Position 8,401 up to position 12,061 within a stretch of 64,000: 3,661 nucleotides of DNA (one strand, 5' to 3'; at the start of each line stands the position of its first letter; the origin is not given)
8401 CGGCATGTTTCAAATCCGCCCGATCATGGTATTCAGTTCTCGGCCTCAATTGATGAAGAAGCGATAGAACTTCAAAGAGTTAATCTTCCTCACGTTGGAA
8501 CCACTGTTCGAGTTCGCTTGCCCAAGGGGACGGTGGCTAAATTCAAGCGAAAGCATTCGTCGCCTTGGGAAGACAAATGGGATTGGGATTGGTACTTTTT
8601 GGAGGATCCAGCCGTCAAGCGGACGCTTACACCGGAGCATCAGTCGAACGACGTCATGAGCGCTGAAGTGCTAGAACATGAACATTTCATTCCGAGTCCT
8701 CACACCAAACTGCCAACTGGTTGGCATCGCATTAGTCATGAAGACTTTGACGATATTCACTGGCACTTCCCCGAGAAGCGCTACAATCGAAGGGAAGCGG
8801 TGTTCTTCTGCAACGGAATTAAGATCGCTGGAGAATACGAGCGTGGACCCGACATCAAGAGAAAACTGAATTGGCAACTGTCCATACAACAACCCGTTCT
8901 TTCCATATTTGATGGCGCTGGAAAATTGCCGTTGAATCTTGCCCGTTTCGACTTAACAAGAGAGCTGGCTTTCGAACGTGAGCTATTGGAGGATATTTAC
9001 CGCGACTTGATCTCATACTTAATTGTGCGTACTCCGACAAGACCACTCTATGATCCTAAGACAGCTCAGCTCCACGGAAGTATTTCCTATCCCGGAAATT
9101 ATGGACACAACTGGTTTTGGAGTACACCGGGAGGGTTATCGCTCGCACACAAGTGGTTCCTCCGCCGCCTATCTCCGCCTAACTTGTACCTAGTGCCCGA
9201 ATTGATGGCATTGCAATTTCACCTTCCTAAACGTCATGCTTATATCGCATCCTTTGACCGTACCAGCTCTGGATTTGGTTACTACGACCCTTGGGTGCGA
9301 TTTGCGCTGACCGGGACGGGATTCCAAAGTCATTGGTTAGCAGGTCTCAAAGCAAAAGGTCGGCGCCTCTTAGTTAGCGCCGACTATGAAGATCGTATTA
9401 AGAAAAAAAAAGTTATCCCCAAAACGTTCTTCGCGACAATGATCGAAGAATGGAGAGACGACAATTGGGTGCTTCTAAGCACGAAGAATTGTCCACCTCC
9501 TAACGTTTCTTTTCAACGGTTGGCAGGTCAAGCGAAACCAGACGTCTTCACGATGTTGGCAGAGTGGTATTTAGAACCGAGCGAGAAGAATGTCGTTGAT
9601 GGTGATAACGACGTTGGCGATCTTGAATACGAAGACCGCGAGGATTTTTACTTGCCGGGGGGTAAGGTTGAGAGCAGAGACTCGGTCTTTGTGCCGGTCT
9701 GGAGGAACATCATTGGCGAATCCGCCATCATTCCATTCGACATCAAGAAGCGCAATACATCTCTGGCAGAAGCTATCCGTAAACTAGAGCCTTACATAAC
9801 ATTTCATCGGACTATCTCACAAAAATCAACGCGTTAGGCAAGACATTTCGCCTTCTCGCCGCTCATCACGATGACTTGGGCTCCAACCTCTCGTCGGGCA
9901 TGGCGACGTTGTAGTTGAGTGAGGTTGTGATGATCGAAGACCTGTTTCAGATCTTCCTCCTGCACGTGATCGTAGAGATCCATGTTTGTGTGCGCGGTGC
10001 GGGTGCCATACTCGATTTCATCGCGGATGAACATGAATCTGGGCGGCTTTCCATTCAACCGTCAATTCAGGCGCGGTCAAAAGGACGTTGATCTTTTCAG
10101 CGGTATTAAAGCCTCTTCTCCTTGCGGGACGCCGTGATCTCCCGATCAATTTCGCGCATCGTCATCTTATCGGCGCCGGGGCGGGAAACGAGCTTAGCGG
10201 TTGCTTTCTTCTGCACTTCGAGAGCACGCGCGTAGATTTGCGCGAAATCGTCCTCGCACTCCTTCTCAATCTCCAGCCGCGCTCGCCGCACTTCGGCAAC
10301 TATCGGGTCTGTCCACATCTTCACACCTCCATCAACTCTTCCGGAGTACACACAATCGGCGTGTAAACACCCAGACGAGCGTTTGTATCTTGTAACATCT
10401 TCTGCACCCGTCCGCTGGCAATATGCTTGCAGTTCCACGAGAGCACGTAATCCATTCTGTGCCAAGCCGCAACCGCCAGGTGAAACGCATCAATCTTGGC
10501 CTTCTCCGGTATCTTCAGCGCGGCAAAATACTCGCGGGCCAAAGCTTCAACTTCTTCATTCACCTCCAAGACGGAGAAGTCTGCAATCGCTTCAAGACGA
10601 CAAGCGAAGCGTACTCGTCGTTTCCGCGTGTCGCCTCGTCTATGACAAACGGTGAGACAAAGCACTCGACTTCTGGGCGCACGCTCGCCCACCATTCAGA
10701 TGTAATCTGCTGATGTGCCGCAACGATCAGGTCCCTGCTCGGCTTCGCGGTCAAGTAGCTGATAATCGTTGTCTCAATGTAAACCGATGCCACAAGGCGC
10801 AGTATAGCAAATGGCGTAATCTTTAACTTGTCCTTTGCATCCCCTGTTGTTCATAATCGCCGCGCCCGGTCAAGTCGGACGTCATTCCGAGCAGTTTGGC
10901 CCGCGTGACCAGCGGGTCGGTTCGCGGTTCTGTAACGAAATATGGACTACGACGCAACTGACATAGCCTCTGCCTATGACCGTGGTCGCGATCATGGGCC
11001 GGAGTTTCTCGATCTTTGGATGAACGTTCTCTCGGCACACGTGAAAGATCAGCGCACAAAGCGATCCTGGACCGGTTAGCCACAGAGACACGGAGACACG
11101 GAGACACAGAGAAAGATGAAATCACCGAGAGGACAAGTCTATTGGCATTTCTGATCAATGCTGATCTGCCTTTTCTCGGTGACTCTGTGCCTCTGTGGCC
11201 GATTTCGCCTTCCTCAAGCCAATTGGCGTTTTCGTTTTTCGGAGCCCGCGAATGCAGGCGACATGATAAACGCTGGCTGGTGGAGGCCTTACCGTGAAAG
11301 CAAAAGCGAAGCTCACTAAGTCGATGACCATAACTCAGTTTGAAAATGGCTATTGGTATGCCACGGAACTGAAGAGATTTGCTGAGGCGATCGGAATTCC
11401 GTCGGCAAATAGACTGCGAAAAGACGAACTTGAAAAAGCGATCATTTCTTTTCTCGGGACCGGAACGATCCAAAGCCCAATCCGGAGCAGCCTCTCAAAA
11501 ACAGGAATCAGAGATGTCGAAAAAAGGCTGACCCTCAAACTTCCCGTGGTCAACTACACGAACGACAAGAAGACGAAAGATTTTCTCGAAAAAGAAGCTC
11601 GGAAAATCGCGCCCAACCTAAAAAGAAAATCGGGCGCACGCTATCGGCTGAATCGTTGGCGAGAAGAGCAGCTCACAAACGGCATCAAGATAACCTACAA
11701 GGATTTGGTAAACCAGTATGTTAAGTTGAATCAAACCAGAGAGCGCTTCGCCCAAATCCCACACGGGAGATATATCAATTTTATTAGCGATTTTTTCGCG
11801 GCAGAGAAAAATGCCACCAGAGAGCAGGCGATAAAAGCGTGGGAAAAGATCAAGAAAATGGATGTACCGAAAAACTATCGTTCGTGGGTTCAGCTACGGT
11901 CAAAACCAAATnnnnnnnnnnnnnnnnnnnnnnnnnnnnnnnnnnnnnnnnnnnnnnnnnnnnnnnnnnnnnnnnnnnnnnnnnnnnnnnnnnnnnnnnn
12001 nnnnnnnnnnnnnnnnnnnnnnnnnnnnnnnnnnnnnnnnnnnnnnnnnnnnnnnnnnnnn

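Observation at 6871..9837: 988-aa HD phosphohydrolase::Hsp90/sacsin-type GHKL ATPase fusion with about 430 unassigned C-terminal residues - candidate single-gene conflict/defence factor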

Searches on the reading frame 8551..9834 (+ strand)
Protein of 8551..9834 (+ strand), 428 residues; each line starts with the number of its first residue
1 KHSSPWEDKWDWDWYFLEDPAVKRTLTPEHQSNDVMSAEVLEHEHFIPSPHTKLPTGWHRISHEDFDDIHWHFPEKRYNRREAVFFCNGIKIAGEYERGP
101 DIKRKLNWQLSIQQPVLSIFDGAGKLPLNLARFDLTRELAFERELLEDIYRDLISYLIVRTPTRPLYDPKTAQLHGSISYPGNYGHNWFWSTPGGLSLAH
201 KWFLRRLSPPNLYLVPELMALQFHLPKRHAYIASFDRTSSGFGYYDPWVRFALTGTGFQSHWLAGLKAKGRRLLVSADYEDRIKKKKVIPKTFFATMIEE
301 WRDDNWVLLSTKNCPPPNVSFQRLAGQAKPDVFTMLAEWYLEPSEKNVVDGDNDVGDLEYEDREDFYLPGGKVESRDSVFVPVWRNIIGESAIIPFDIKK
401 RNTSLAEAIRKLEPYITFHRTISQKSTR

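Call 34: search_protein_representatives(protein=window:8551-9834:+)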
Query: 428 residues. Proteins with E-value up to 0.001 (for the whole library): 500; up to 1e-10: 207; up to 1e-30: 10. The best 150 are listed.
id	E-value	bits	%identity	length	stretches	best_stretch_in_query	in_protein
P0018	3.4e-92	326.1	46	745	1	9-343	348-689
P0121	6.8e-89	315.2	50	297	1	130-420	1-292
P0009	1.4e-75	271.4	42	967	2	8-343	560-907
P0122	3.1e-72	260.3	43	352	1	58-422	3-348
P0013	1.1e-47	179.4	37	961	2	4-343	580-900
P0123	6.9e-37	143.8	30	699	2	11-346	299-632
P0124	4.6e-36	141.1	39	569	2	8-231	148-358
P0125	7.6e-34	133.8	30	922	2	109-422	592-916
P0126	9.8e-32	126.8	31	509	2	11-343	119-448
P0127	8.8e-31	123.7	40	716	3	12-190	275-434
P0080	2.4e-29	119.0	37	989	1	11-345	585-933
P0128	8.7e-29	117.1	35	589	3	8-197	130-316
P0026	1.2e-28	116.7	35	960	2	11-334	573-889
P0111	1.3e-28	116.5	32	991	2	9-347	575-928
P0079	5.2e-28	114.5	29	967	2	7-325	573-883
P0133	8.0e-27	110.6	31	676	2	11-347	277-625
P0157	4.5e-21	91.7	30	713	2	11-347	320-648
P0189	5.2e-17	78.3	29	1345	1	11-330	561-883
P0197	3.1e-16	75.7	31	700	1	3-352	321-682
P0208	1.7e-15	73.2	38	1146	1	11-191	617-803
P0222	1.1e-14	70.6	27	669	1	7-343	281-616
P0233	4.0e-14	68.8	25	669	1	11-328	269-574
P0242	6.8e-14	68.0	32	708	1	7-344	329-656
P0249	1.7e-13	66.7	26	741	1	11-349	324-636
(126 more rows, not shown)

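Call 35: search_protein_families(library=pfam, proteins=[P0123, P0133, P0157, P0222, P0233, P0242, P0249, P0197, P0189, P0208], max_evalue=0.001)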
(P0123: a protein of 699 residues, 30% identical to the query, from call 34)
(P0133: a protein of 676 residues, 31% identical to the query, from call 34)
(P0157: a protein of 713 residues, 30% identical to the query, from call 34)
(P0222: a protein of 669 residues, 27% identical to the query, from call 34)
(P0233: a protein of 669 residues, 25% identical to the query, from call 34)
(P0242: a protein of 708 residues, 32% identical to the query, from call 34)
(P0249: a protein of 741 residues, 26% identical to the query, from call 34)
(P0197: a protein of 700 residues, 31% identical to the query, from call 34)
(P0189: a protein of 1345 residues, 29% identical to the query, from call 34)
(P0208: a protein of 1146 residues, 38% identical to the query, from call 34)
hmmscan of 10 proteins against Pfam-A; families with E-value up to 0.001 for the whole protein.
P0123 (699 aa): 1 family
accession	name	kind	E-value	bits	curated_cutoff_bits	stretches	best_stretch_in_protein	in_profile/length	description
PF13589.12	HATPase_c_3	-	3.5e-08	34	25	1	112-235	4-95/137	Histidine kinase-, DNA gyrase B-, and HSP90-like ATPase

P0133 (676 aa): 2 families
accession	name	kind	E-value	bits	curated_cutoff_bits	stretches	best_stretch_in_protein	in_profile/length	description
PF13589.12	HATPase_c_3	-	3.2e-08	34.1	25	1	94-220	3-96/137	Histidine kinase-, DNA gyrase B-, and HSP90-like ATPase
PF02518.31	HATPase_c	-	7e-06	26.9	26.4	1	94-202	6-77/111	Histidine kinase-, DNA gyrase B-, and HSP90-like ATPase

P0157 (713 aa): 2 families
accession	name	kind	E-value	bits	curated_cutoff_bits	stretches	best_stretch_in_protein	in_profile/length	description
PF13589.12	HATPase_c_3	-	2.2e-08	34.6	25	1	152-277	4-99/137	Histidine kinase-, DNA gyrase B-, and HSP90-like ATPase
PF24391.1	HD-CE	-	7e-08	32.9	27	1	1-82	176-262/263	HD-CE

P0222 (669 aa): 1 family
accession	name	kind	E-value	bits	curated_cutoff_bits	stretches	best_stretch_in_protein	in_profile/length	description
PF13589.12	HATPase_c_3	-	3.9e-05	24.1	25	1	103-227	7-98/137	Histidine kinase-, DNA gyrase B-, and HSP90-like ATPase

P0233 (669 aa): 2 families
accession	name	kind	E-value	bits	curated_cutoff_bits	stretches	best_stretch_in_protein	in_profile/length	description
PF13589.12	HATPase_c_3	-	4.7e-07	30.3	25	1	84-209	5-97/137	Histidine kinase-, DNA gyrase B-, and HSP90-like ATPase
PF02518.31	HATPase_c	-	0.00026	21.8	26.4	1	86-221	6-107/111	Histidine kinase-, DNA gyrase B-, and HSP90-like ATPase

P0242 (708 aa): 2 families
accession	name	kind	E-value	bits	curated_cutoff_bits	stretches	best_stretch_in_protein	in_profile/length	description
PF24391.1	HD-CE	-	3.7e-08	33.8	27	1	1-83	176-263/263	HD-CE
PF13589.12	HATPase_c_3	-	3e-06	27.8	25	1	155-285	7-104/137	Histidine kinase-, DNA gyrase B-, and HSP90-like ATPase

P0249 (741 aa): 3 families
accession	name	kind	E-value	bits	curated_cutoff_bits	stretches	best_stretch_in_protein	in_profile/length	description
PF24391.1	HD-CE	-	1.1e-06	29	27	1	1-83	176-263/263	HD-CE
PF13589.12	HATPase_c_3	-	1.3e-06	28.9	25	1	154-276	7-96/137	Histidine kinase-, DNA gyrase B-, and HSP90-like ATPase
PF02518.31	HATPase_c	-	0.00012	22.9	26.4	1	154-288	10-108/111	Histidine kinase-, DNA gyrase B-, and HSP90-like ATPase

P0197 (700 aa): 3 families
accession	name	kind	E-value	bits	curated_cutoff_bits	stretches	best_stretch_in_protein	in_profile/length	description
PF24391.1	HD-CE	-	6.5e-11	42.8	27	1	1-82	176-262/263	HD-CE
PF13589.12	HATPase_c_3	-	1.3e-07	32.2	25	1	153-278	3-98/137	Histidine kinase-, DNA gyrase B-, and HSP90-like ATPase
PF02518.31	HATPase_c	-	0.00058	20.7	26.4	0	154-310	7-108/111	Histidine kinase-, DNA gyrase B-, and HSP90-like ATPase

P0189 (1345 aa): 4 families
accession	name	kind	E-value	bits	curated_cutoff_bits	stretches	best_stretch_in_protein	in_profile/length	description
PF24391.1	HD-CE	-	1.9e-36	126.6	27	1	36-318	1-262/263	HD-CE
PF01636.29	APH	-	7e-12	46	23.2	1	1039-1250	5-210/239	Phosphotransferase enzyme family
PF13589.12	HATPase_c_3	-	1.9e-06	28.4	25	1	390-516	4-99/137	Histidine kinase-, DNA gyrase B-, and HSP90-like ATPase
PF02518.31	HATPase_c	-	4.6e-05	24.3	26.4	1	393-474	10-56/111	Histidine kinase-, DNA gyrase B-, and HSP90-like ATPase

P0208 (1146 aa): 2 families
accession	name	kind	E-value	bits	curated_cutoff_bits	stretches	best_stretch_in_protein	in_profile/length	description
PF24391.1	HD-CE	-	5.4e-37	128.3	27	1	51-359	1-262/263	HD-CE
PF13589.12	HATPase_c_3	-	0.00058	20.3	25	0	427-571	4-99/137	Histidine kinase-, DNA gyrase B-, and HSP90-like ATPase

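Call 50: search_solved_structures(query=A3, max_evalue=10)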
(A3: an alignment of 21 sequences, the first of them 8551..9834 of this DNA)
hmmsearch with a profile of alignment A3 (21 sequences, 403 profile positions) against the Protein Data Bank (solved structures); distinct sequences matched with E-value up to 10: 1.
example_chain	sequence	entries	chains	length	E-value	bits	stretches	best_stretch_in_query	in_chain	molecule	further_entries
4rev_A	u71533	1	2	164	0.081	15.2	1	171-262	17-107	Disease resistance response protein 206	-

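Call 59: predict_structure(alignment_id=A3)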
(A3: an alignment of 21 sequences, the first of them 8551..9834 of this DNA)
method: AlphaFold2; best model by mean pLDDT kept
length: 428 residues; sequences in the alignment: 21
mean_pLDDT: 80.2   pTM: 0.83
mean pLDDT of the five models: 80.2, 78.9, 77.2, 77.1, 72.4
residues with pLDDT >= 90: 188; 70-90: 125; 50-70: 78; < 50: 37
segments of 3 or more residues with pLDDT < 50: 1-13, 95-98, 346-360
pLDDT, mean of each block of 10 residues (from residue 1): 36 59 62 54 71 90 94 70 74 55 78 87 74 69 95 96 95 90 82 95 92 91 93 76 83 81 86 93 89 90 94 92 90 89 58 40 58 75 95 97 97 94 70
secondary structure, 60 per line:
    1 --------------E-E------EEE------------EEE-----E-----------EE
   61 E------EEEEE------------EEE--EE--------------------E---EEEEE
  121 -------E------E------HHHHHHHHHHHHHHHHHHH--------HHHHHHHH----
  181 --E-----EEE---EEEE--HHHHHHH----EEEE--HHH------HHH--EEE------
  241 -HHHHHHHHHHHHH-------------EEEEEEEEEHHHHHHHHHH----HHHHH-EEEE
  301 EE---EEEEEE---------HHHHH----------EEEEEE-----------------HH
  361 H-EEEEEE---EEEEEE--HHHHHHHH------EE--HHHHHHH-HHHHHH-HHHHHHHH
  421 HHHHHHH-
elements in order: E24-26 E39-41 E59-61 E68-72 E85-87 E116-120 H142-160 H169-176 E189-191 E195-198 H201-207 E212-215 E232-234 H242-254 E268-276 H277-286 H291-295 E297-302 E306-311 H321-325 E336-341 E363-368 E372-377 H380-387 H398-404 H406-411 H413-427

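Call 61: fold_search(model_id=the predicted structure, library=pdb)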
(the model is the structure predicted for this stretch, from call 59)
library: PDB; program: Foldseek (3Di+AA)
matches with E <= 10: 262; with E <= 0.001: 0
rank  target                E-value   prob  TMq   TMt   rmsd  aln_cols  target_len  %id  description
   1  2oh5                  2.8e-01  0.03  0.09  0.13  19.8       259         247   10  The Crystal Structure of Infectious Cypovirus Polyhedra (released 2007-03-06)
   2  7tbw_A                4.2e-01  0.20  0.10  0.03  11.8        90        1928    8  The structure of ATP-bound ABCA1 (released 2022-01-26)
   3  4kyz_A                5.0e-01  0.15  0.10  0.21  10.1        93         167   16  Three-dimensional structure of triclinic form of de novo design insertion domain, Northeast Structural Genomics Consor (released 2013-07-24)
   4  7s6s_H                5.0e-01  0.10  0.10  0.25  17.8       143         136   11  Complex structure of Methane monooxygenase hydroxylase and regulatory subunit DBL1 (released 2021-12-29)
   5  4ky3_B                5.4e-01  0.12  0.10  0.21  10.0        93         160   15  Three-dimensional Structure of the orthorhombic crystal of computationally designed insertion domain , Northeast Struc (released 2013-06-19)
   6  8f5b_A                5.7e-01  0.25  0.10  0.03   8.3        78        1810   12  Human ABCA4 structure in complex with AMP-PNP (released 2023-11-22)
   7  6vk4_D                6.0e-01  0.09  0.10  0.26  16.7       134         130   11  Crystal Structure of Methylosinus trichosporium OB3b Soluble Methane Monooxygenase Hydroxylase and Regulatory Componen (released 2020-08-05)
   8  7s6t_H                6.4e-01  0.09  0.10  0.26  17.4       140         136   11  Complex structure of Methane monooxygenase hydroxylase and regulatory subunit H33A (released 2021-12-29)
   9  5gqk                  6.8e-01  0.02  0.09  0.14  17.5       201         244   10  Crystal structure of Cypovirus Polyhedra mutant with deletion of Gly192-Ala194 (released 2017-02-15)
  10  4qjv_A                7.2e-01  0.12  0.08  0.13  11.7        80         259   14  The X-ray crystal structure of Rpo3/Rpo11 heterodimer of euryarchaeal RNA polymerase from Thermococcus kodakarensis (released 2014-10-08)
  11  6yd0_G                7.2e-01  0.09  0.09  0.25  17.1       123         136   11  XFEL structure of the Soluble methane monooxygenase hydroxylase and regulatory subunit complex, from Methylosinus tric (released 2020-09-30)
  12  6xld_B                7.7e-01  0.21  0.16  0.12   7.5       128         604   12  Full-length Hsc82 in complex with Aha1 CTD in the presence of AMPPNP (released 2021-06-30)
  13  7s6q_H                8.2e-01  0.08  0.10  0.26  17.3       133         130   11  Complex structure of Methane monooxygenase hydroxylase and regulatory subunit DBL2 (released 2021-12-29)
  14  6kf3_D                8.2e-01  0.07  0.08  0.12  11.7        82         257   12  Cryo-EM structure of Thermococcus kodakarensis RNA polymerase (released 2020-07-01)
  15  7s6t_D                8.7e-01  0.14  0.09  0.25  13.3        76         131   13  Complex structure of Methane monooxygenase hydroxylase and regulatory subunit H33A (released 2021-12-29)
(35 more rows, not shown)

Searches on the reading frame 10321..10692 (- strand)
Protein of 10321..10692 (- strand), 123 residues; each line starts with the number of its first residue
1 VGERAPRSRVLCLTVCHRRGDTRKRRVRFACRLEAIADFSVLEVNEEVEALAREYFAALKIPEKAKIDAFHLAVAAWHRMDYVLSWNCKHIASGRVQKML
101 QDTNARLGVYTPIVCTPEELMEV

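Call 7: search_protein_families(library=pfam, proteins=[window:10321-10692:-], max_evalue=0.01)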
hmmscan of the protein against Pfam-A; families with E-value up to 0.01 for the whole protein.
window:10321-10692:- (123 aa): 1 family
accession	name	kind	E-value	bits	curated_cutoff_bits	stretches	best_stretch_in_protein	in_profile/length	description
PF01850.27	PIN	-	0.00011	23.3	23.6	1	21-82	49-107/120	PIN domain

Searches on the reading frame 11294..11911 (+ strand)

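Call 54: search_protein_families(library=pfam, proteins=[window:11294-11911:+], max_evalue=0.1)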
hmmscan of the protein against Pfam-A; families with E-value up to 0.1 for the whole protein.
window:11294-11911:+ (206 aa): 2 families
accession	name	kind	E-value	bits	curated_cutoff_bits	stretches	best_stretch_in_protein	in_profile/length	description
PF18953.6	SAP_new25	-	6.2e-11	42.2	26.3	1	15-65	2-50/51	SAP domain-containing new25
PF07498.18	Rho_N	-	0.00025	21.4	24.9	1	24-50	8-34/43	Rho termination factor, N-terminal domain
